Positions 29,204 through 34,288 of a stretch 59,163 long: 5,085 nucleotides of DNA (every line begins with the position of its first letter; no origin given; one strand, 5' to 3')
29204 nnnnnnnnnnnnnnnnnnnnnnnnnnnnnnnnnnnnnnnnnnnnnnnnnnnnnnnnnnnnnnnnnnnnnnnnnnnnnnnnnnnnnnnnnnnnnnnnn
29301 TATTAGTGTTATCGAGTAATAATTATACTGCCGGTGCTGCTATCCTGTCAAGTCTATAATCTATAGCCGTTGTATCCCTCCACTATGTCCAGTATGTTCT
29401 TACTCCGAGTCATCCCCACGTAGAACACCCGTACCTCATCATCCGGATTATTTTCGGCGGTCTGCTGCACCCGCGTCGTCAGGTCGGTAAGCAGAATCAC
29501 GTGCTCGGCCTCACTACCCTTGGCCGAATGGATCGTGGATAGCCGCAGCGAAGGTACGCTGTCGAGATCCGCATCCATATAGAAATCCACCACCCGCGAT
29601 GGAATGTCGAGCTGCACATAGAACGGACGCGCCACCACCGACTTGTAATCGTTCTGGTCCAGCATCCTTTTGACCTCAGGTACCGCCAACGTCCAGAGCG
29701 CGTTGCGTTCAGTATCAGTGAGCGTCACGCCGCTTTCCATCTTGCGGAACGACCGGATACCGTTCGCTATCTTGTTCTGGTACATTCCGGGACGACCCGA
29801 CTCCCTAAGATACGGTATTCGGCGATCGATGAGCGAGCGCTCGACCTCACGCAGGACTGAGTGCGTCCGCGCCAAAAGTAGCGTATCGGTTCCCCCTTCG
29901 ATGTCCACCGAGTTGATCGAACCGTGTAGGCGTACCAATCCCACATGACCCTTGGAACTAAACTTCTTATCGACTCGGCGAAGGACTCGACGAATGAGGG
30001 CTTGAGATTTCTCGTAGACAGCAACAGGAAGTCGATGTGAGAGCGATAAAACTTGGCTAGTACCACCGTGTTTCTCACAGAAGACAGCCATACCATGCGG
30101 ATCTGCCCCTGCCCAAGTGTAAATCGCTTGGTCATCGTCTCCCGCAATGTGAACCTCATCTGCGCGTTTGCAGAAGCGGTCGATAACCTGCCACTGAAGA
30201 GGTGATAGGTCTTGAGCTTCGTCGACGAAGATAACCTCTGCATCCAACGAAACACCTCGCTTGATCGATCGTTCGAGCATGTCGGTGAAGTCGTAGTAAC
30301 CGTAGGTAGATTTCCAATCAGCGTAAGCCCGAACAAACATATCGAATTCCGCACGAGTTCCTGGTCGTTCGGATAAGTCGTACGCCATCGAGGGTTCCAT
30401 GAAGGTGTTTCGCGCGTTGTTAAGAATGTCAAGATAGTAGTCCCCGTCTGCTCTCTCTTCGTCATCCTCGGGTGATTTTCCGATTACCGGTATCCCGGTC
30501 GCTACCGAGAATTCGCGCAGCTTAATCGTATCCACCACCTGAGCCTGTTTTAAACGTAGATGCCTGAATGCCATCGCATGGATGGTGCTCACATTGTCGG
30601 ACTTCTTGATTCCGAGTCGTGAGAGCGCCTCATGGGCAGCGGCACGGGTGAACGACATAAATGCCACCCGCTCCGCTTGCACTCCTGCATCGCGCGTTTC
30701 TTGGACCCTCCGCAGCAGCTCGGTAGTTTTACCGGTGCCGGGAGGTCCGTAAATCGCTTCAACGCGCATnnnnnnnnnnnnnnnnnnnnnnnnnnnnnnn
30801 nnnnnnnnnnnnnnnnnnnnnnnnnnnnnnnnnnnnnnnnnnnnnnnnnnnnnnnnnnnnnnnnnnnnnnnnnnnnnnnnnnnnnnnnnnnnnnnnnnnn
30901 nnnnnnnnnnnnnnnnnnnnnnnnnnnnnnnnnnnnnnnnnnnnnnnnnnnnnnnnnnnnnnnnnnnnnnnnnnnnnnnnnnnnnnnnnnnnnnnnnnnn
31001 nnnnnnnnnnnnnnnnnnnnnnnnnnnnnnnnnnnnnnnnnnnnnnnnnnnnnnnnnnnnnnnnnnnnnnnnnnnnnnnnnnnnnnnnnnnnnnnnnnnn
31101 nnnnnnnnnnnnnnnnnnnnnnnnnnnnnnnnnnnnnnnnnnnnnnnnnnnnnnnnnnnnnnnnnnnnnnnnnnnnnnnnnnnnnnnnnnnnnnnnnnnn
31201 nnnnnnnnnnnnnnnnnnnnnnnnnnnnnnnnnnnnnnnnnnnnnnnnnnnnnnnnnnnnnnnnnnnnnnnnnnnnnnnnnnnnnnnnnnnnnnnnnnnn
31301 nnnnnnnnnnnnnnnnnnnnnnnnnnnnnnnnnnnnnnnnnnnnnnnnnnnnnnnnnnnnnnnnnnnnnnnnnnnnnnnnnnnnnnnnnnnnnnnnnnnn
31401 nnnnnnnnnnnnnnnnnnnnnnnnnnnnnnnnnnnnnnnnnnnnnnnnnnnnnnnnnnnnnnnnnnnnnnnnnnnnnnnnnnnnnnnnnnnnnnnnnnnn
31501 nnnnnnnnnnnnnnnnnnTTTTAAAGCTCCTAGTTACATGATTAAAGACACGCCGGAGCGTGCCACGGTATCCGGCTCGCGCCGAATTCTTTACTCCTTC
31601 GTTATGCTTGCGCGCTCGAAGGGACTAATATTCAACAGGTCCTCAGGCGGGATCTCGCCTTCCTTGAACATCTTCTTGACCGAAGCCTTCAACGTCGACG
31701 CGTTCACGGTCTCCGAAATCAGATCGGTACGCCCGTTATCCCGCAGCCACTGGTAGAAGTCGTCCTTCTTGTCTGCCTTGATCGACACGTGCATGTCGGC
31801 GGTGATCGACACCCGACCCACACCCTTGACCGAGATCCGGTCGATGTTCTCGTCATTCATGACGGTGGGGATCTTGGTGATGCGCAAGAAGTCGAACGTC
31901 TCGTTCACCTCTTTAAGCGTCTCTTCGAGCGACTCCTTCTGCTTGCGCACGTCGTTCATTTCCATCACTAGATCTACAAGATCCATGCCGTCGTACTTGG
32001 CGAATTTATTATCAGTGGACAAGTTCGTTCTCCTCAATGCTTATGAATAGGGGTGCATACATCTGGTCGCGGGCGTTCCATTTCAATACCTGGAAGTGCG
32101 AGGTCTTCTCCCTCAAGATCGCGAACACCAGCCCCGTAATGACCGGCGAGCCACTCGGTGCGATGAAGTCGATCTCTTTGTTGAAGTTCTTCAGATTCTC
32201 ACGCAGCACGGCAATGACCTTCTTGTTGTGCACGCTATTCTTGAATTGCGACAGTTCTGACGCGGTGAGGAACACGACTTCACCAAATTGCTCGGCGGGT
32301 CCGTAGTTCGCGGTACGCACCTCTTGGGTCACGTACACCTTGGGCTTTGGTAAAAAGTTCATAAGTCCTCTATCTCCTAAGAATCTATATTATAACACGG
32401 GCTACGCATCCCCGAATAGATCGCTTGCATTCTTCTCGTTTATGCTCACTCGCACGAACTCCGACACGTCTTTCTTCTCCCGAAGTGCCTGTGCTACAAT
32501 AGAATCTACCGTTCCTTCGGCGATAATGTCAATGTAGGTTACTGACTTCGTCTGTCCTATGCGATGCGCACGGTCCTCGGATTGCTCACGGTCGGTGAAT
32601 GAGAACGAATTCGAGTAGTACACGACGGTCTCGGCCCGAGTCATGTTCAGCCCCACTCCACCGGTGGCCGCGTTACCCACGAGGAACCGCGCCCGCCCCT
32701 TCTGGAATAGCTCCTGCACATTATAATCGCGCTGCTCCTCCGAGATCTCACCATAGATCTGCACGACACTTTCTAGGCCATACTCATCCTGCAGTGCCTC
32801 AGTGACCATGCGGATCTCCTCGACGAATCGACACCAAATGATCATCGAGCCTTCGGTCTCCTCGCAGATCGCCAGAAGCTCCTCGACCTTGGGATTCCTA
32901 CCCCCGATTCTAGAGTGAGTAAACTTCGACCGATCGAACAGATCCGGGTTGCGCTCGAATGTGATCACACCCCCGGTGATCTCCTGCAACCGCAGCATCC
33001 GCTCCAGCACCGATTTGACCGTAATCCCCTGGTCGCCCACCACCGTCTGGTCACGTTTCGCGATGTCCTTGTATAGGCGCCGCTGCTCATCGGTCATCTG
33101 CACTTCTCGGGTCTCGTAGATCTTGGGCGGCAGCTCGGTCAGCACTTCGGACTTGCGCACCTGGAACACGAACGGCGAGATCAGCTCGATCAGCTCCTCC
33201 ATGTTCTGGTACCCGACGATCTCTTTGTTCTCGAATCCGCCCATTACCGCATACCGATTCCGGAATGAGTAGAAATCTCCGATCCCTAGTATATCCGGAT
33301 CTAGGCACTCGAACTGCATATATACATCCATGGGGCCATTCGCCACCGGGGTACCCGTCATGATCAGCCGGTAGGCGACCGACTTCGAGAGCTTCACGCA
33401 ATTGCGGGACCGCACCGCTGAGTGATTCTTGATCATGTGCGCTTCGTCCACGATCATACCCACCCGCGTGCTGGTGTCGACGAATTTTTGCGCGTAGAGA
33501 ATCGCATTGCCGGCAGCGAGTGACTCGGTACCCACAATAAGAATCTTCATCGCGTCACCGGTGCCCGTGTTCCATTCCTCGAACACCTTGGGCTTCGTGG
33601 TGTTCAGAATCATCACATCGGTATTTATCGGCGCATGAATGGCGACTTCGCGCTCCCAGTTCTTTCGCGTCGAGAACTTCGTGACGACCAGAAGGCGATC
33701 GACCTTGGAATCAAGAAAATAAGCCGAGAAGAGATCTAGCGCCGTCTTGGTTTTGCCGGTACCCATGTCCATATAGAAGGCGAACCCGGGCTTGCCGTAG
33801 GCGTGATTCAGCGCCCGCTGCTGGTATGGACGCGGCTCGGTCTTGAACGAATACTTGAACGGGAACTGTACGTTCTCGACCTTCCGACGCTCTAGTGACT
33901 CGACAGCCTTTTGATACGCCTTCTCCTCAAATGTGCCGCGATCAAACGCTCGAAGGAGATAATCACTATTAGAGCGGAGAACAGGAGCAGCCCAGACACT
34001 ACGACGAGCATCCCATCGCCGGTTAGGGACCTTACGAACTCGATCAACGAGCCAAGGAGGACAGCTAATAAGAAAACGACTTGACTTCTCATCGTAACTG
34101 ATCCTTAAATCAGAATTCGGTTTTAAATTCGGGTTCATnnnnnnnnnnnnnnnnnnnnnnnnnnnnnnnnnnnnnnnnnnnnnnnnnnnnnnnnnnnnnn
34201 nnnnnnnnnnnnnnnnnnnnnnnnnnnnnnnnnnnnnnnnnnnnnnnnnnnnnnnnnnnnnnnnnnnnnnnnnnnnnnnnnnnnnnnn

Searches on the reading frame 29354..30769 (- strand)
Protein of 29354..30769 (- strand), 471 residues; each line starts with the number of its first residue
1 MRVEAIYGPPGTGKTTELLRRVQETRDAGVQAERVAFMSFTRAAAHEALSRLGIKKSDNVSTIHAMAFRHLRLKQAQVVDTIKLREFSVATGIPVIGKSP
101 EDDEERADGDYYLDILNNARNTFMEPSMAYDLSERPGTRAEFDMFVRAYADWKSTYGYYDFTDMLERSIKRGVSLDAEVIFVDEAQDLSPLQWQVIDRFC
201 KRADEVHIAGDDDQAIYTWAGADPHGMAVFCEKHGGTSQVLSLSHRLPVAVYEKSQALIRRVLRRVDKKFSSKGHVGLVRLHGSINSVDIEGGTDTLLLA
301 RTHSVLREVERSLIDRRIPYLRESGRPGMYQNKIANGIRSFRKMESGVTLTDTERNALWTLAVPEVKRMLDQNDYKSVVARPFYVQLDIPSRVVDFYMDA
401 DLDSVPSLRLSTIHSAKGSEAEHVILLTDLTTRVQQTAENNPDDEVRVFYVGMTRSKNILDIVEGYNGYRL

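Call 19: search_protein_families(library=phrogs, proteins=[window:29354-30769:-], max_evalue=0.001)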
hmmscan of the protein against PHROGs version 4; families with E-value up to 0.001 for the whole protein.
window:29354-30769:- (471 aa): 5 families
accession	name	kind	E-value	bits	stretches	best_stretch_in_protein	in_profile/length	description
phrog_1967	-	DNA, RNA and nucleotide metabolism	4.3e-75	254.8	1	5-465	170-669/776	DNA helicase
phrog_325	-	DNA, RNA and nucleotide metabolism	2.5e-07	30.4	1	6-67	495-550/986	Dda-like helicase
phrog_25205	-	unknown function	5.2e-07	29.3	0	177-230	184-236/607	-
phrog_25411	-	unknown function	7.1e-07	29.2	0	3-50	232-276/627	-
phrog_2765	-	other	0.00054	19.9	0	171-237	353-419/443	PhoH-like phosphate starvation-inducible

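Call 113: search_protein_families(library=ncbifam, proteins=[window:29354-30769:-], max_evalue=0.001)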
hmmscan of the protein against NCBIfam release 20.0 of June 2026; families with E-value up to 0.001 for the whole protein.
window:29354-30769:- (471 aa): 12 families
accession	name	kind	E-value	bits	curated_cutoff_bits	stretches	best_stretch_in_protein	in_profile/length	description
TIGR01074.1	rep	equivalog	1.5e-17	63.1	951.45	1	11-232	24-262/668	DNA helicase Rep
NF008743.0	PRK11773.1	equivalog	2.7e-17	62.4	965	1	11-289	32-328/720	DNA helicase II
TIGR01073.1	pcrA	equivalog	2.5e-16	59.2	911.2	1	11-273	27-307/725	DNA helicase PcrA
TIGR01075.1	uvrD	equivalog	2.8e-15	55.7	1144.45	1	10-286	26-320/715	DNA helicase II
TIGR02784.1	addA_alphas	equivalog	3.4e-15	55.5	860.75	1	143-272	345-495/1138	double-strand break repair helicase AddA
NF008276.0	PRK11054.1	equivalog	4.8e-15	55.1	543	1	178-255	432-512/684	DNA helicase IV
NF008172.0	PRK10919.1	equivalog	1.4e-11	43.3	1168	1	11-233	25-264/673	DNA helicase Rep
TIGR00609.1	recB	equivalog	1.4e-10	40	696.05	1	178-223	373-420/1175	exodeoxyribonuclease V subunit beta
TIGR02785.1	addA_Gpos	equivalog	2e-08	32.6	707.65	0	11-72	24-83/1234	helicase-exonuclease AddAB subunit AddA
NF041464.1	HelD_BACSU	equivalog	1.1e-05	23.6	419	1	176-259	546-630/779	RNA polymerase recycling motor HelD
NF010485.0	PRK13909.1-2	equivalog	0.00017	19.9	650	0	403-437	606-640/909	RecB-like helicase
NF003296.0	PRK04296.1-1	equivalog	0.00034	20.7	183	0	3-42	10-49/195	thymidine kinase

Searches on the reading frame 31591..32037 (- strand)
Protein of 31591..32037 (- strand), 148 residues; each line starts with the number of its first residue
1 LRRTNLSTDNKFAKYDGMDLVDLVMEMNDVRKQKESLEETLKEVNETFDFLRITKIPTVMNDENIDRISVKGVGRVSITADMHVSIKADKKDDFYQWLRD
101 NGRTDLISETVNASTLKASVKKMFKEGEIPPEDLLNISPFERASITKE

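Call 10: search_protein_families(library=pfam, proteins=[window:31591-32037:-], max_evalue=0.01)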
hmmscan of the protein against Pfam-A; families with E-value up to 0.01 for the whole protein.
window:31591-32037:- (148 aa): 1 family
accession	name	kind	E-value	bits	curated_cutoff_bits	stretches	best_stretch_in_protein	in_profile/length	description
PF23984.1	DUF7307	-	4.2e-37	127.4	27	1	19-147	1-129/129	Pam3 gp33-like protein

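Call 11: search_protein_families(library=phrogs, proteins=[window:31591-32037:-], max_evalue=0.001)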
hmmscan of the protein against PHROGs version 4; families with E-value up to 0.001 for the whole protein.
window:31591-32037:- (148 aa): 2 families
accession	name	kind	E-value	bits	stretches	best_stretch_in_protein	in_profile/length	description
phrog_2378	-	unknown function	2.8e-30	106.5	1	13-147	21-186/189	-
phrog_13900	-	head and packaging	1.2e-07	33.1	1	17-123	9-112/132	minor head protein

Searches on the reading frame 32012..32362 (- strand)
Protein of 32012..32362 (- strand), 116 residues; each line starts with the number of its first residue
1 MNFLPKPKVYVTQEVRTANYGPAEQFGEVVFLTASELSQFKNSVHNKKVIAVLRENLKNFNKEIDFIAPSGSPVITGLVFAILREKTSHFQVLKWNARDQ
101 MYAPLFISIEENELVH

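Call 19: search_protein_families(library=phrogs, proteins=[window:32012-32362:-], max_evalue=0.001)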
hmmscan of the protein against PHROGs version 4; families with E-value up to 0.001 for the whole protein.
window:32012-32362:- (116 aa): 1 family
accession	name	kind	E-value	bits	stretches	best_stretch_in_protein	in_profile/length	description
phrog_5888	-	unknown function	8.5e-20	71.8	1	7-112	2-114/118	-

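Call 36: search_protein_families(library=pfam, proteins=[window:32012-32362:-], max_evalue=0.05)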
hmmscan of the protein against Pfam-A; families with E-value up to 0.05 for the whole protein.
window:32012-32362:- (116 aa): 1 family
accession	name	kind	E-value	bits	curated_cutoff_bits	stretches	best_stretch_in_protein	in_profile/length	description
PF23992.1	Pam3_gp32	-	4.2e-22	78.6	27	1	7-107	1-106/108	Phage Pam3 gp32-like protein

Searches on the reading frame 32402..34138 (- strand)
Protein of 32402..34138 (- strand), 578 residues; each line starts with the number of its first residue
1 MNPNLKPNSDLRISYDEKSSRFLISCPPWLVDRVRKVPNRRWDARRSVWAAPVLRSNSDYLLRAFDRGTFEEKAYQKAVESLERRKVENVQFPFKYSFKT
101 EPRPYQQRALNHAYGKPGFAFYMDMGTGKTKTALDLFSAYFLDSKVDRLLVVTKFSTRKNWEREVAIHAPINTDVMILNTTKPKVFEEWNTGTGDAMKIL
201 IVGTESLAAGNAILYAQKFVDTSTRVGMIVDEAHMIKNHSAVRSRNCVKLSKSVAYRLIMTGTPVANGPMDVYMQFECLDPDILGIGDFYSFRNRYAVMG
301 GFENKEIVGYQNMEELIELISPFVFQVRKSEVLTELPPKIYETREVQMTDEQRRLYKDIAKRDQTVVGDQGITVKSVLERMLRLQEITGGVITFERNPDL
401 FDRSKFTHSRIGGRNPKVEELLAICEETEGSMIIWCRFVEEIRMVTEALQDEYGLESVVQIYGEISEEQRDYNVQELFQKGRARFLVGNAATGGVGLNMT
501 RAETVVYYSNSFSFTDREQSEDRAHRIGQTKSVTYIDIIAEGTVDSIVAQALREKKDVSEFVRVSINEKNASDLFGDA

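Call 10: search_protein_families(library=pfam, proteins=[window:32402-34138:-], max_evalue=0.01)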
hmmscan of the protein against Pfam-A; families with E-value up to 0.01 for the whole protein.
window:32402-34138:- (578 aa): 4 families
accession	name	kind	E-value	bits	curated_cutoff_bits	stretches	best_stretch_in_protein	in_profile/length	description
PF00176.29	SNF2-rel_dom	-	1.5e-32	113.3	24.9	1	123-387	24-284/290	SNF2-related domain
PF00271.37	Helicase_C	-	8.2e-13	49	23.5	1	418-528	3-110/110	Helicase conserved C-terminal domain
PF04851.21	ResIII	-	5.7e-10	39.8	22.5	1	100-264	2-162/164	Type III restriction enzyme, res subunit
PF00270.35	DEAD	-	0.0055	16.9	26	0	103-248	1-142/167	DEAD/DEAH box helicase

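Call 11: search_protein_families(library=phrogs, proteins=[window:32402-34138:-], max_evalue=0.001)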
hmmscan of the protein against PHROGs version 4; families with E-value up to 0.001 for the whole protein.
window:32402-34138:- (578 aa): 9 families
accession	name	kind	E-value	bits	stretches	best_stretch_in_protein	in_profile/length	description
phrog_62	-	DNA, RNA and nucleotide metabolism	1.9e-120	404.6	1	26-562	656-1132/1881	DNA helicase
phrog_29996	-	unknown function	8.2e-29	101.2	1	98-562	720-1163/1189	-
phrog_16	-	DNA, RNA and nucleotide metabolism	1.6e-21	77.2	1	72-553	249-613/986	DNA helicase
phrog_24008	-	DNA, RNA and nucleotide metabolism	1.1e-11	44.4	2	218-279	586-648/1006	helicase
phrog_1685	-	unknown function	1.6e-08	33.3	1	475-560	1460-1546/2278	-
phrog_11354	-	unknown function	3.1e-08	34.3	1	472-558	12-100/116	-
phrog_21391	-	DNA, RNA and nucleotide metabolism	2.2e-07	29.4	0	223-291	1036-1106/2021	DNA helicase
phrog_9690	-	DNA, RNA and nucleotide metabolism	4.3e-07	30.2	1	414-537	144-267/306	DNA helicase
phrog_11801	-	other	0.0003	19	0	258-365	1102-1226/2269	DNA methyltransferase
